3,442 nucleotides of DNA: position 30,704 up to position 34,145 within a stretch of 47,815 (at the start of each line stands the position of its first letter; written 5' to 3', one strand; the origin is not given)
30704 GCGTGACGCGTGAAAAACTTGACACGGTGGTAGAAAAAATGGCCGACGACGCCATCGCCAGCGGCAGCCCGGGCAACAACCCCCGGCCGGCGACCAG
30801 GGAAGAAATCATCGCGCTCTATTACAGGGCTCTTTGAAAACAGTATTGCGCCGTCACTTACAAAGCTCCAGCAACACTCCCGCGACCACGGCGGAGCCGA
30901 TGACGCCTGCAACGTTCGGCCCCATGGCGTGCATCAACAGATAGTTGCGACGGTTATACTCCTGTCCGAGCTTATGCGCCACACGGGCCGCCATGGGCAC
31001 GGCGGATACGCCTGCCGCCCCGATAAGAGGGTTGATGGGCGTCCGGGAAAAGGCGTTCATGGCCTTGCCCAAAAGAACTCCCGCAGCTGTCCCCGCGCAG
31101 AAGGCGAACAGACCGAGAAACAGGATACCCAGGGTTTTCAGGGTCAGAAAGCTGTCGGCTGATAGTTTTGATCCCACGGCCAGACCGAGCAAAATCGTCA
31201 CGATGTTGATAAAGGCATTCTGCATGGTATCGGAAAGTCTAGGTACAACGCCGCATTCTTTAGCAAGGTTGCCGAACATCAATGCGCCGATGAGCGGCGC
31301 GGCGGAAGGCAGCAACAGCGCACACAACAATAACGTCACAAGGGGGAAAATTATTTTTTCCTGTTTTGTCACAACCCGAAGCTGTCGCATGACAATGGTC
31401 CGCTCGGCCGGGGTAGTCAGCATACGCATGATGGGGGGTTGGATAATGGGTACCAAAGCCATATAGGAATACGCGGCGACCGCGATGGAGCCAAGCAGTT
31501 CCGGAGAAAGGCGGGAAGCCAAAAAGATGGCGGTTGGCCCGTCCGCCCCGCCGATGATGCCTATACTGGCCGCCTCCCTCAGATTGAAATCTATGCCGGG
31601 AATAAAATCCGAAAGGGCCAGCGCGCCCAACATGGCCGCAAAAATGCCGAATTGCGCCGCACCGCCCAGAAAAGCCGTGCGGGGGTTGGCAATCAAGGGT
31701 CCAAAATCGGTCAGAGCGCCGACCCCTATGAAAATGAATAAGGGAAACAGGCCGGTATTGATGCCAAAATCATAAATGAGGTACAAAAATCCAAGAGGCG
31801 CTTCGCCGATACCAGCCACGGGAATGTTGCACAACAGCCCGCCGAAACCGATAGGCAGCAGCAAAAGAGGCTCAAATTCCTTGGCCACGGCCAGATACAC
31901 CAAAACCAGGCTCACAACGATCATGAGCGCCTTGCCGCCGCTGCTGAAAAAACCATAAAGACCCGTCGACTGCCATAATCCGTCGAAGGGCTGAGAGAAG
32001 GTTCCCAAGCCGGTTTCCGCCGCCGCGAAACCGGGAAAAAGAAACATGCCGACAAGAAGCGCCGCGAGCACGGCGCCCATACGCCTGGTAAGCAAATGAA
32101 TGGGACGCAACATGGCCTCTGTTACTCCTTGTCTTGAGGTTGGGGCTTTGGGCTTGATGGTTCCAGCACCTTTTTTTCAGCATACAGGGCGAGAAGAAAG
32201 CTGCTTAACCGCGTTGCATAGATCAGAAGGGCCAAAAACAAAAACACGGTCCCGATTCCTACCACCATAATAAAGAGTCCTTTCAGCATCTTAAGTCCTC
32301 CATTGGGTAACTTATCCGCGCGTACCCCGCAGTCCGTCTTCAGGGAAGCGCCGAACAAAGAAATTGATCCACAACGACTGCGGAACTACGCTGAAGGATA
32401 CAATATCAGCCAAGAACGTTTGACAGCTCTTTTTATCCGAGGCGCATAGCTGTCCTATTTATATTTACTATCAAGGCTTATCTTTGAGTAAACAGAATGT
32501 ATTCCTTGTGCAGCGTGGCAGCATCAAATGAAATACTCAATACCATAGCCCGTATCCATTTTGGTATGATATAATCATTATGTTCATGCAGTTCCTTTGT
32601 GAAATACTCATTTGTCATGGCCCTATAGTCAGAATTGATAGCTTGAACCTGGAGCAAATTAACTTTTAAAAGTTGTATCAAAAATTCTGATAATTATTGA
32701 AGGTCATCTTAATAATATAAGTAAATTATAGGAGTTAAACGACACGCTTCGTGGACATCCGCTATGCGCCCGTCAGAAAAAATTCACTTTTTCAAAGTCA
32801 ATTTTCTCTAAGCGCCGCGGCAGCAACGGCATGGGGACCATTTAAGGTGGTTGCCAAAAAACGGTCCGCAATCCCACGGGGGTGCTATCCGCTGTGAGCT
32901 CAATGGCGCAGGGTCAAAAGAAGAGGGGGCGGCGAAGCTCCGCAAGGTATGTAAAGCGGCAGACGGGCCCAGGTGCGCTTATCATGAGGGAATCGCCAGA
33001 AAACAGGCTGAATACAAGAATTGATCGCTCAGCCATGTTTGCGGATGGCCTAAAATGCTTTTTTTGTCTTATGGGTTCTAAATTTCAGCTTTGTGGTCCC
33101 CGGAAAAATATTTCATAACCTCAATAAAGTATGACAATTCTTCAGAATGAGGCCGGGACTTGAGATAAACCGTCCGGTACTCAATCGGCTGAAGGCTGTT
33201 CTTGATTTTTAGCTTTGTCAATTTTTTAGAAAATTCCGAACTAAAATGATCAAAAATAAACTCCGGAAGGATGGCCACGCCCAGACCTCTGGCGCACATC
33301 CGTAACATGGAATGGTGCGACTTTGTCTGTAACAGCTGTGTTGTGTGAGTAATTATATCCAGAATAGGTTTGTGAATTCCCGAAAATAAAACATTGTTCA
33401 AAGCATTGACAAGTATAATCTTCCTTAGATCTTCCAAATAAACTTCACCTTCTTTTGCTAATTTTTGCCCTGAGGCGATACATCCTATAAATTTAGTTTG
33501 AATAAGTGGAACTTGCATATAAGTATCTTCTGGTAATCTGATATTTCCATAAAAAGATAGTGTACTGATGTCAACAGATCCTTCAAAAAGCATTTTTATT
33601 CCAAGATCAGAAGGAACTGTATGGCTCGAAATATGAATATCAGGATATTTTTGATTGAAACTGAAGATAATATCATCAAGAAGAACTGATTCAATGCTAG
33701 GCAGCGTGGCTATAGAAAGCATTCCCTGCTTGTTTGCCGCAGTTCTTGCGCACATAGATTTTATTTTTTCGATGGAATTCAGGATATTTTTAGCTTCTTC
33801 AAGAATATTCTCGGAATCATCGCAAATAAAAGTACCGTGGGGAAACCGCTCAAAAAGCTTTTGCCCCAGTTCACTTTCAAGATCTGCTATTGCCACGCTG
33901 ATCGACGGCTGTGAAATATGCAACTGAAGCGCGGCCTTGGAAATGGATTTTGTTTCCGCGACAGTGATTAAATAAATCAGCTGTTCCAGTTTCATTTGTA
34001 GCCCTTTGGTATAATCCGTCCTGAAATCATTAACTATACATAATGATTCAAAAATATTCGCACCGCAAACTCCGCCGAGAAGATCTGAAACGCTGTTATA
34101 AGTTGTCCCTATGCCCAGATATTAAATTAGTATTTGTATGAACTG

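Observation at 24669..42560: Low-G+C island of about 18 kb: a split Na+-translocating biotin decarboxylase wired to a crotonyl-CoA-to-acetyl-CoA module, two CoA-transferases, a TTT transporter, LysR and its own BirA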

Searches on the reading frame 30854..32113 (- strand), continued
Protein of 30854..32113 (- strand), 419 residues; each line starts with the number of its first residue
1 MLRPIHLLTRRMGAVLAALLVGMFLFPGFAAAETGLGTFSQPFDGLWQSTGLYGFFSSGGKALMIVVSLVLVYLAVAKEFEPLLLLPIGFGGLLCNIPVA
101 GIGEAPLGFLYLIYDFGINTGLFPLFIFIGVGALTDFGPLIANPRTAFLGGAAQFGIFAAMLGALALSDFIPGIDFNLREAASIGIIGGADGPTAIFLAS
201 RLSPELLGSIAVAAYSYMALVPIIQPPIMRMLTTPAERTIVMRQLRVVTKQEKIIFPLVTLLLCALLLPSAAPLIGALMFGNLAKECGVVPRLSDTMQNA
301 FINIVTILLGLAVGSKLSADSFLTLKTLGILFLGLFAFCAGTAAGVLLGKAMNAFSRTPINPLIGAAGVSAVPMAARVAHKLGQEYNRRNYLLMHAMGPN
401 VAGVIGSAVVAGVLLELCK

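Call 62: search_solved_structures(query=L165:4431-5573:+, max_evalue=1e-30)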
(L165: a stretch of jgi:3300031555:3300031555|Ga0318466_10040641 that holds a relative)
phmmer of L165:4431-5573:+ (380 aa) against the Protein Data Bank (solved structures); distinct sequences matched with E-value up to 1e-30: 73 (the best 60 are shown).
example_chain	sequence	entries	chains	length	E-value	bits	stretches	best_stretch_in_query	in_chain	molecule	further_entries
5ol2_C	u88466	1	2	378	4.3e-126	424.3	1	7-377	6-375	Acyl-CoA dehydrogenase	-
4l1f_A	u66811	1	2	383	3.2e-117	395.1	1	1-378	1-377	Acyl-CoA dehydrogenase domain protein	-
5lnx_A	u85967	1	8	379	1.1e-112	380.2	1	5-380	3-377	Acyl-CoA dehydrogenase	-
9w60_A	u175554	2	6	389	2.2e-111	375.9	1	1-376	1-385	Butyryl CoA dehydrogenase apo protein | Butyryl CoA Dehydrogenase with FAD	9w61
3pfd_A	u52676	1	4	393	2.7e-110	372.3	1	3-378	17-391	Acyl-CoA dehydrogenase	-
1jqi_A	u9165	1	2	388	1.7e-105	356.5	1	3-379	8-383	short chain acyl-CoA dehydrogenase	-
7y0a_A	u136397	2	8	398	1.4e-102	347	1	3-379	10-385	Short-chain specific acyl-CoA dehydrogenase, mitochondrial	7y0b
8sgs_A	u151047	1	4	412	1.5e-102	346.8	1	3-379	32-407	Short-chain specific acyl-CoA dehydrogenase, mitochondrial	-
1buc_A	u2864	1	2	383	3.1e-102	345.8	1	1-374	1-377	BUTYRYL-COA DEHYDROGENASE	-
6fah_C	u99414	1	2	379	6.3e-102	344.8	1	5-376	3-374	Caffeyl-CoA reductase-Etf complex subunit CarC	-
2vig_A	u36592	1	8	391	8.5e-102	344.4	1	3-379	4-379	SHORT-CHAIN SPECIFIC ACYL-COA DEHYDROGENASE,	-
4u83_A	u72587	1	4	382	1.6e-97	330.3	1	5-376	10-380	Acyl-CoA dehydrogenase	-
2jif_A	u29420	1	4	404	8.9e-97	327.8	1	5-378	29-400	SHORT/BRANCHED CHAIN SPECIFIC ACYL-COA DEHYDROGENASE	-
7w0j_A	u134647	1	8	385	2.4e-96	326.4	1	3-379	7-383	Acyl-CoA dehydrogenase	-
8i4p_A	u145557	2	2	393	2.6e-96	326.3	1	3-379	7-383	Acyl-CoA dehydrogenase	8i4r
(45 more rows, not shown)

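Call 67: search_solved_structures(query=window:30854-32113:-, max_evalue=1e-20, show_alignments=1)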
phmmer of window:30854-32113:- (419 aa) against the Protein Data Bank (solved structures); distinct sequences matched with E-value up to 1e-20: 1.
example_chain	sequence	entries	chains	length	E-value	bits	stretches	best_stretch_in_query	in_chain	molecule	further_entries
6iva_A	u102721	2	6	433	7.8e-137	460.1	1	91-416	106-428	Oxaloacetate decarboxylase beta chain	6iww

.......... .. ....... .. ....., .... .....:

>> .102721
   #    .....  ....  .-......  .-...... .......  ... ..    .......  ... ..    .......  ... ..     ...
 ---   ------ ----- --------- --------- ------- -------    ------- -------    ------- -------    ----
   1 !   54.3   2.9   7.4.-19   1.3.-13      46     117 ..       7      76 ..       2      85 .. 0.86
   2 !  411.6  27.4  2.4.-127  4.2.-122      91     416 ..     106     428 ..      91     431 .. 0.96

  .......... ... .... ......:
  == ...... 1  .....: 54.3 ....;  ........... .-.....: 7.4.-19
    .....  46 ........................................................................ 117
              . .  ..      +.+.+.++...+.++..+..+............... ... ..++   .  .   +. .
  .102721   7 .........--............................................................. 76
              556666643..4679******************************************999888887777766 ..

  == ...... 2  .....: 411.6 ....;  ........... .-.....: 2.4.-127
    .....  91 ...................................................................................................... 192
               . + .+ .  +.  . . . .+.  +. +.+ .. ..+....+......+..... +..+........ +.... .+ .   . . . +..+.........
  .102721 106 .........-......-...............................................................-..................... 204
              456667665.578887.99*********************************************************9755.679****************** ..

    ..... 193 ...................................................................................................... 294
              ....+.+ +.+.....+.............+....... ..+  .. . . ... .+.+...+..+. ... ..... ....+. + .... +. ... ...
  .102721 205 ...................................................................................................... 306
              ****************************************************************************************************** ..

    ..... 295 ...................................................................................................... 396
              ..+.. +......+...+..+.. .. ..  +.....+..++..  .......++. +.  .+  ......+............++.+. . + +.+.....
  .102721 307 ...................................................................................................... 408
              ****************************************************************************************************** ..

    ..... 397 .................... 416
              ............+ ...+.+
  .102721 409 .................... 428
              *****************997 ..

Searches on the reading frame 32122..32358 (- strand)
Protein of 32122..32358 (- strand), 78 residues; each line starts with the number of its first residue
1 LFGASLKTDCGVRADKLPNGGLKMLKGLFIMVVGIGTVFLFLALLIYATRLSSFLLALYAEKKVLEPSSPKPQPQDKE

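Call 3: search_protein_families(library=pfam, proteins=[window:32122-32358:-])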
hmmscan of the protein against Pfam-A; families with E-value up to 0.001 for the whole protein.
window:32122-32358:- (78 aa): 1 family
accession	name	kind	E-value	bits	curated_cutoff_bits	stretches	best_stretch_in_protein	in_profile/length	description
PF04277.18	OAD_gamma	-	1.1e-10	42.5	27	1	26-76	2-52/76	Oxaloacetate decarboxylase, gamma chain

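Call 5: search_protein_families(library=ncbifam, proteins=[window:32122-32358:-], max_evalue=0.00001)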
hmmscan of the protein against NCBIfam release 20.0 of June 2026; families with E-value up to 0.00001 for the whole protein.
window:32122-32358:- (78 aa): 2 families
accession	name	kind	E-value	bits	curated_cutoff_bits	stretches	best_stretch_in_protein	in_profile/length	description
TIGR01195.1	oadG_fam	subfamily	1.1e-06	29.1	36.05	1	24-59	4-39/84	sodium pump decarboxylases, gamma subunit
NF002792.0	PRK02919.1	subfamily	2.1e-06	28.3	93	1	25-68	8-51/82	oxaloacetate decarboxylase subunit gamma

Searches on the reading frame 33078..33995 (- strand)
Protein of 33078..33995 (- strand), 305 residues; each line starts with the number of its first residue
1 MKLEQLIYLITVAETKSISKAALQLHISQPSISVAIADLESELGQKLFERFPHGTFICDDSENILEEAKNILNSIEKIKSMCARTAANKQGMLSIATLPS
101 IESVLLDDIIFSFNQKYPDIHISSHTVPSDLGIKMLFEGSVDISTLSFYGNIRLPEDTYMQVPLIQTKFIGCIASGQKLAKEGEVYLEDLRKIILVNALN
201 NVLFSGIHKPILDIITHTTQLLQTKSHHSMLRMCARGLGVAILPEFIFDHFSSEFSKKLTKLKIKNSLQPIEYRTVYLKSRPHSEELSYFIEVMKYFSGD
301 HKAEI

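Call 3: search_protein_families(library=pfam, proteins=[window:33078-33995:-])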
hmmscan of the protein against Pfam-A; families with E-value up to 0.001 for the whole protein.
window:33078-33995:- (305 aa): 2 families
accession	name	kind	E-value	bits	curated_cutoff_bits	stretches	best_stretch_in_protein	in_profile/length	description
PF03466.25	LysR_substrate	-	1.1e-18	67.8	28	1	88-295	3-205/209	LysR substrate binding domain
PF00126.33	HTH_1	-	6.5e-17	61.7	26.6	1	3-52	1-50/60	Bacterial regulatory helix-turn-helix protein, lysR family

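Call 5: search_protein_families(library=ncbifam, proteins=[window:33078-33995:-], max_evalue=0.00001)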
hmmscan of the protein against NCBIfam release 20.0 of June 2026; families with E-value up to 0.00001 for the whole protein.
window:33078-33995:- (305 aa): 48 families (the best 25 are shown)
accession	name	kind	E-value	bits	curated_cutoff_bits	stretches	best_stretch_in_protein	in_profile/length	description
NF047520.1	trans_act_CidR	equivalog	2.6e-29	102.3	415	1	1-295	1-289/292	cidABC operon transcriptional activator CidR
NF045775.1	acetoin_reg_AlsR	exception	1.5e-27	96.9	430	1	1-294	1-288/290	acetoin biosynthesis transcriptional regulator AlsR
NF040786.1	LysR_Sec_metab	equivalog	3.2e-27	95.3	250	1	1-295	1-295/298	selenium metabolism-associated LysR family transcriptional regulator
NF007385.0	PRK09906.1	equivalog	2.8e-26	92.3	356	1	1-249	1-247/296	DNA-binding transcriptional regulator HcaR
NF053705.1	TransRegGltCGpos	equivalog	6.9e-25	87.9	350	1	1-259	1-257/300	glutamate biosynthesis transcriptional regulator GltC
NF008361.0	PRK11151.1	equivalog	1.3e-24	87.1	329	1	1-285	1-277/305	DNA-binding transcriptional regulator OxyR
NF047354.1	trans_reg_GltC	equivalog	6.6e-22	78.4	300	1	1-253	1-247/290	glutamate biosynthesis transcriptional regulator GltC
NF052373.1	TransRegAceRAcin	equivalog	8.6e-22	77.9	500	1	3-275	5-267/294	HTH-type transcriptional regulator AceR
NF008416.0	PRK11242.1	equivalog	8.9e-22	77.8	277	1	1-249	1-247/300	transcriptional regulator CynR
NF009326.0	PRK12681.1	equivalog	1.1e-21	77.7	436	1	1-196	1-195/324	HTH-type transcriptional regulator CysB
NF009327.0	PRK12684.1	subfamily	2.2e-21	76.4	402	1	1-197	1-196/313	CysB family HTH-type transcriptional regulator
NF047711.1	PutUtilRegPtrR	equivalog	4.8e-21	75.1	400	1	1-142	1-140/283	putrescine utilization regulator PtrR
TIGR03339.1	phn_lysR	subfamily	8.3e-21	74.5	341.1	1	10-293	6-278/279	aminoethylphosphonate catabolism associated LysR family transcriptional regulator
NF050018.1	StrsTransRegOxyRFcella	equivalog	8.7e-21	74.7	500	1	4-195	4-191/289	oxidative stress transcriptional regulator OxyR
NF040888.1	trans_reg_YafC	equivalog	1.7e-20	73.1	470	1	3-294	5-289/293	DNA-binding transcriptional regulator YafC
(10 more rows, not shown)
